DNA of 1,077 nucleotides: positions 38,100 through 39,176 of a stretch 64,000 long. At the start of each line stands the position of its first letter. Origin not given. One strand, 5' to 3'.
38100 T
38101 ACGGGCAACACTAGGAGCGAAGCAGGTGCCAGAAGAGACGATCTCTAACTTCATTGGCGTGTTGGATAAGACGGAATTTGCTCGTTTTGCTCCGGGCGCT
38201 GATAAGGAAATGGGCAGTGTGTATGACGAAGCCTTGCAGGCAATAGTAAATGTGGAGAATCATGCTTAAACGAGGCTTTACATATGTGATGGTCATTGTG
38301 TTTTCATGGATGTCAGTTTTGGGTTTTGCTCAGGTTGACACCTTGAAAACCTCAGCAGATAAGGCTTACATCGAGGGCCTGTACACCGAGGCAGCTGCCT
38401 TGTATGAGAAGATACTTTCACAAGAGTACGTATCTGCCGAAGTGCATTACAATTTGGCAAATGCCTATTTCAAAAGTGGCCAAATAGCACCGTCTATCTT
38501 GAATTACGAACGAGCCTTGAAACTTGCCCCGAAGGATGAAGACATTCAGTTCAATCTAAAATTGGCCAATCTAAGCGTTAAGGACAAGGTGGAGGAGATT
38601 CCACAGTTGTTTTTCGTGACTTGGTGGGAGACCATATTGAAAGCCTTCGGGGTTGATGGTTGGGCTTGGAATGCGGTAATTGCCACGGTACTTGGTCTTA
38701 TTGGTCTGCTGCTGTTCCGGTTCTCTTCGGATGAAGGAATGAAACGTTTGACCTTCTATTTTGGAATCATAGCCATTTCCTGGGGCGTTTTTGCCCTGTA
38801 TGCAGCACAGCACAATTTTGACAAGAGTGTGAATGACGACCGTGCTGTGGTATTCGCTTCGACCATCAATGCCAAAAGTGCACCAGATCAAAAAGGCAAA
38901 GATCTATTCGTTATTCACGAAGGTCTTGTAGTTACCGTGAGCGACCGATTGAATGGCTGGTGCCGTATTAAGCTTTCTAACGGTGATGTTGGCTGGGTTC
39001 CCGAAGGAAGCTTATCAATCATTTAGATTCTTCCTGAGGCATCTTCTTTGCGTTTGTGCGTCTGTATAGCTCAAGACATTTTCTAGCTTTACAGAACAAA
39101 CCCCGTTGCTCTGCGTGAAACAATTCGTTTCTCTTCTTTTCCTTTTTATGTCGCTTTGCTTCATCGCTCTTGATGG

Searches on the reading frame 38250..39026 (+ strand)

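Call 71: search_protein_families(library=pfam, proteins=[window:38250-39026:+])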
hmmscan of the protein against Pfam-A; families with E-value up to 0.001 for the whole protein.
window:38250-39026:+ (258 aa): 11 families
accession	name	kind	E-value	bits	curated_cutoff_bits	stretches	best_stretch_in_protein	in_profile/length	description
PF07719.23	TPR_2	-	1.6e-08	34.5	27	1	63-96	1-34/34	Tetratricopeptide repeat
PF13414.12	TPR_11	-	2.5e-08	33.9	26.8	1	70-103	1-34/42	TPR repeat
PF00515.34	TPR_1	-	7.1e-08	32.4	27.8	1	63-96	1-34/34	Tetratricopeptide repeat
PF08239.17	SH3_3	-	1.6e-07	31.8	27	1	206-255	3-53/54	Bacterial SH3 domain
PF06347.19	SH3_4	-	2.7e-07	30.7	24.1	1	206-256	5-55/56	Bacterial SH3 domain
PF14559.12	TPR_19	-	1.9e-06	28.5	25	1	42-99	4-61/68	Tetratricopeptide repeat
PF13181.12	TPR_8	-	9.7e-06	25.8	25.7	1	63-96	1-34/34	Tetratricopeptide repeat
PF13432.12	TPR_16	-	2.4e-05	25.1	32.7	1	43-96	11-64/65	Tetratricopeptide repeat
PF13428.12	TPR_14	-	4.2e-05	24.3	23.5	0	64-103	2-41/44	Tetratricopeptide repeat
PF13424.12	TPR_12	-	0.00021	21.9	30.1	1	44-94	25-76/77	Tetratricopeptide repeat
PF13431.12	TPR_17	-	0.00026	21.5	24.4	0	51-79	1-29/34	Tetratricopeptide repeat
